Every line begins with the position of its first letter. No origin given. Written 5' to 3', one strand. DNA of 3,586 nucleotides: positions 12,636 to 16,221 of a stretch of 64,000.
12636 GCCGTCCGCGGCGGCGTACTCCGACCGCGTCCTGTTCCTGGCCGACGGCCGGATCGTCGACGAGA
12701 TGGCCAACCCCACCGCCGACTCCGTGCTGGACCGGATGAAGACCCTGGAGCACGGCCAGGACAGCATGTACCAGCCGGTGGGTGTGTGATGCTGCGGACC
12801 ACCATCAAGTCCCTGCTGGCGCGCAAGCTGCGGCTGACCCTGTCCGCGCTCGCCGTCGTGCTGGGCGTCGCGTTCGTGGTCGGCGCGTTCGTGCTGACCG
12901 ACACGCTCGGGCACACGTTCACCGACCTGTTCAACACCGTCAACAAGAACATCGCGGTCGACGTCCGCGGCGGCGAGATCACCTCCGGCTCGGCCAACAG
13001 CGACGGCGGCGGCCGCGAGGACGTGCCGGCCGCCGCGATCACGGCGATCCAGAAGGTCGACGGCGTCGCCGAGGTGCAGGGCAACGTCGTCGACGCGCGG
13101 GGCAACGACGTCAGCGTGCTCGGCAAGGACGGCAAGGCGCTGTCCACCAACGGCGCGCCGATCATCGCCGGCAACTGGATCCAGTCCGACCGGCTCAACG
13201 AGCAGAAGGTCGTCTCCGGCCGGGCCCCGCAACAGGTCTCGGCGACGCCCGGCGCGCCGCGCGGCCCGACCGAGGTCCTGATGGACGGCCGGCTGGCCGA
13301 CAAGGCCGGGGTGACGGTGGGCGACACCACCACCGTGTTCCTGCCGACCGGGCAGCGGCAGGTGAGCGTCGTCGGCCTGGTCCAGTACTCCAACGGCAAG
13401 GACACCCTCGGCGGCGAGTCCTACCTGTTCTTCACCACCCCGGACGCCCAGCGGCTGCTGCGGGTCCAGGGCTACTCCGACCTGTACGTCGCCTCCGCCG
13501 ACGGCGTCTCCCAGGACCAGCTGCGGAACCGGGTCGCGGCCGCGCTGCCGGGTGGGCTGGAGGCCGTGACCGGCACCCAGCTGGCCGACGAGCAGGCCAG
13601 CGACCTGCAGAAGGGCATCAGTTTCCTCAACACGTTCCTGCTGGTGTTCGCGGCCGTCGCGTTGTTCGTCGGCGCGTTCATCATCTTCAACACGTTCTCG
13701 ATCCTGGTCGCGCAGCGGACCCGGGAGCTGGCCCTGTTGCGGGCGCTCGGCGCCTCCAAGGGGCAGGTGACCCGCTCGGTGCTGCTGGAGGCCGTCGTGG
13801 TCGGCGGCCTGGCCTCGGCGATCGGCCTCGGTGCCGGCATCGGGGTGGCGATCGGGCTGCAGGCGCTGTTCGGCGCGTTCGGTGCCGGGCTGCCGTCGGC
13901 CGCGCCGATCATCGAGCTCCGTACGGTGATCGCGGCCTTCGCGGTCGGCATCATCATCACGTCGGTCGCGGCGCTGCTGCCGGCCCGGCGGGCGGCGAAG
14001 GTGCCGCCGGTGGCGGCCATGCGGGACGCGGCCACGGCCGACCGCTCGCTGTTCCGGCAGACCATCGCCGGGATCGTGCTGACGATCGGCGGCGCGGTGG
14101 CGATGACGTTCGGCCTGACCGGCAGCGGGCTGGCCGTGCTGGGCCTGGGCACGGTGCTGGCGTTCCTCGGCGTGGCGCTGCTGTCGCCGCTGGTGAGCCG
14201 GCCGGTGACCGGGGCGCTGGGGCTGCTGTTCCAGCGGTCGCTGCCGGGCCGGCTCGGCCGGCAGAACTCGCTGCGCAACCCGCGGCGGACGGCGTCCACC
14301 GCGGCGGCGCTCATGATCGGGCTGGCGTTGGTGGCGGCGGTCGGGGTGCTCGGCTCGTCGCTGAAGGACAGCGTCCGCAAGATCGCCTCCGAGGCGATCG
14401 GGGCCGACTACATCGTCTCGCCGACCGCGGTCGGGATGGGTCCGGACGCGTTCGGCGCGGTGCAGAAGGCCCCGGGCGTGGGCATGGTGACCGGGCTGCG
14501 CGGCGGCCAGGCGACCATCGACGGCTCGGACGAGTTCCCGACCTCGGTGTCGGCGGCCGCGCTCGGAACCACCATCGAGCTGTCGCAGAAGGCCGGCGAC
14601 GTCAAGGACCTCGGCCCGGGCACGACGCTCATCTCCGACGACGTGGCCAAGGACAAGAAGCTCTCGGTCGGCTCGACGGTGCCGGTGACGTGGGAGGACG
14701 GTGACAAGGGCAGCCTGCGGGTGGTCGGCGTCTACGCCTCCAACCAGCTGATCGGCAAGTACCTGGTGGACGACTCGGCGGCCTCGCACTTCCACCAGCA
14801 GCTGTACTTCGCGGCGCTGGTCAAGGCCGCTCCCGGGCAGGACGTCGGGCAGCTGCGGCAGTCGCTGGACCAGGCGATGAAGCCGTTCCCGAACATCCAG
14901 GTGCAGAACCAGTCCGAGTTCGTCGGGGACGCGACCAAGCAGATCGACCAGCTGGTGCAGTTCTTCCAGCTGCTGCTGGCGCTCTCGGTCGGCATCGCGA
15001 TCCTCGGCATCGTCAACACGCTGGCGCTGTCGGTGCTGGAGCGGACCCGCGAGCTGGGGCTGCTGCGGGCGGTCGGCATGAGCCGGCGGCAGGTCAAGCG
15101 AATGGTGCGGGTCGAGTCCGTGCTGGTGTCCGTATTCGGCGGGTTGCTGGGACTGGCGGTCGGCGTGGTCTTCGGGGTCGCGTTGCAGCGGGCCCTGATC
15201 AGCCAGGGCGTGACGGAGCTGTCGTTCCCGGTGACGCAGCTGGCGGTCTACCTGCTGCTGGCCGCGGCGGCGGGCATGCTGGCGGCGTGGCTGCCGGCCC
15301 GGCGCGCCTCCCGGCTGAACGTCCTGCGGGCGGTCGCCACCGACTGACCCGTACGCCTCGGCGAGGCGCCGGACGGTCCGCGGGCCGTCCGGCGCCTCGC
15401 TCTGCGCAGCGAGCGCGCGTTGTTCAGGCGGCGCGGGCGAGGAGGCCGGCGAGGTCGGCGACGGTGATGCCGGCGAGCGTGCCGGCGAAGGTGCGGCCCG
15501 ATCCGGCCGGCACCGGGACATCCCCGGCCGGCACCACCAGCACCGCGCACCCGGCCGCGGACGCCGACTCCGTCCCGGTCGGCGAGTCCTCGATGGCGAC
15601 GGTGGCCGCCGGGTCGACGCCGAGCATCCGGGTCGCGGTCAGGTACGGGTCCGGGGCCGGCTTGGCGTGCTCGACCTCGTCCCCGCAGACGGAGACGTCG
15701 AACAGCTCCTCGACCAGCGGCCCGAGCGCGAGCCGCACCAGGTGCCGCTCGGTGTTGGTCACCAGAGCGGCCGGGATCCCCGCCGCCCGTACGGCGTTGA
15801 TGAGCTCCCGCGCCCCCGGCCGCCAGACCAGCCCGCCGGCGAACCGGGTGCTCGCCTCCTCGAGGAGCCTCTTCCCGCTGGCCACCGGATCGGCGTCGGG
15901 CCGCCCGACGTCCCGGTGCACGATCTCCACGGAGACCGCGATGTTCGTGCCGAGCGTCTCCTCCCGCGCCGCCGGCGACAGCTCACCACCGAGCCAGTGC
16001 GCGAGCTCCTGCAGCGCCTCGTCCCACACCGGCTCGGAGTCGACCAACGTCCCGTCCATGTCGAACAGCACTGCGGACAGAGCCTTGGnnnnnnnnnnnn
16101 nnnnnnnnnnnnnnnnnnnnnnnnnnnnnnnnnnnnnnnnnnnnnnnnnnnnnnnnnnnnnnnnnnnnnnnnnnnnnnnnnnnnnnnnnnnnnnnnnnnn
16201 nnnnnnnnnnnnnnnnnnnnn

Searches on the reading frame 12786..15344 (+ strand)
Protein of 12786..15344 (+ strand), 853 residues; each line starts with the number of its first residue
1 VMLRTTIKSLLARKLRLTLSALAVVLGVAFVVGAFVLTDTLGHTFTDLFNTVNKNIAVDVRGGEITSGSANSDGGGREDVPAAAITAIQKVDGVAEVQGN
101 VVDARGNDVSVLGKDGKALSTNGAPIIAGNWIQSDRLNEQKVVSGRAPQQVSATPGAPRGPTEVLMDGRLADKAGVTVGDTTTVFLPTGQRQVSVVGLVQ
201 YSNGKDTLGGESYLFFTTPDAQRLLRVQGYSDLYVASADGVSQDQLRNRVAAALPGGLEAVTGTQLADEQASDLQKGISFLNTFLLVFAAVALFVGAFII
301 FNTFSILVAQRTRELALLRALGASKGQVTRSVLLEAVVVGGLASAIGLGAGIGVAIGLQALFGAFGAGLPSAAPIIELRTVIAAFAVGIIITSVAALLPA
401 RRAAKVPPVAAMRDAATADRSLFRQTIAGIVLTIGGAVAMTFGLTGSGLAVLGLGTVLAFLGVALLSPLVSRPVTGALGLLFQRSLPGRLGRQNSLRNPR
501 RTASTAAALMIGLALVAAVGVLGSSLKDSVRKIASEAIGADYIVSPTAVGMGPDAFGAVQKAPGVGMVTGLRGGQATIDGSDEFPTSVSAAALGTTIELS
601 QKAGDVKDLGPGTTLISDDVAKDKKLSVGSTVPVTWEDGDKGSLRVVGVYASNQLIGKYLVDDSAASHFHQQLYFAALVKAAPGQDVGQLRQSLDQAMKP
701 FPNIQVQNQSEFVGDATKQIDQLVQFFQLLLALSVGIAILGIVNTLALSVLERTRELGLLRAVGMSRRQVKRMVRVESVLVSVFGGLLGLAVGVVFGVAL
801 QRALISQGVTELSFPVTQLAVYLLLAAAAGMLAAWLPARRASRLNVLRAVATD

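Call 15: search_protein_families(library=pfam, proteins=[window:12786-15344:+], max_evalue=0.001)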
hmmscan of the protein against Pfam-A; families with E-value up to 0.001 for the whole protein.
window:12786-15344:+ (853 aa): 2 families
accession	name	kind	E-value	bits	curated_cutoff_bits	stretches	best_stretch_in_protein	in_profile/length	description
PF02687.27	FtsX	-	1.4e-36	125.6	25.5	2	287-408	2-120/120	FtsX-like permease C-terminal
PF12704.14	MacB_PCD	-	8.8e-21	75.6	27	2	19-252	3-206/207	MacB-like periplasmic core domain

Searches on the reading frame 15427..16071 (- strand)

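Call 15: search_protein_families(library=pfam, proteins=[window:15427-16071:-], max_evalue=0.001)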
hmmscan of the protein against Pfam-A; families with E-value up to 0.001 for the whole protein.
window:15427-16071:- (215 aa): 4 families
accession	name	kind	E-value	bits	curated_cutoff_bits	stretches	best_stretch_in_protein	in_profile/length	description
PF00702.32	Hydrolase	-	2.9e-27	96.7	26.4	1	2-174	5-191/191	haloacid dehalogenase-like hydrolase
PF13419.12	HAD_2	-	2.7e-26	93.2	23.8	1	2-180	2-178/178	Haloacid dehalogenase-like hydrolase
PF12710.13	HAD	-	1.9e-09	38.7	27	1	2-131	2-142/189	haloacid dehalogenase-like hydrolase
PF13344.12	Hydrolase_6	-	3.7e-05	24.1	27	0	85-110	17-42/101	Haloacid dehalogenase-like hydrolase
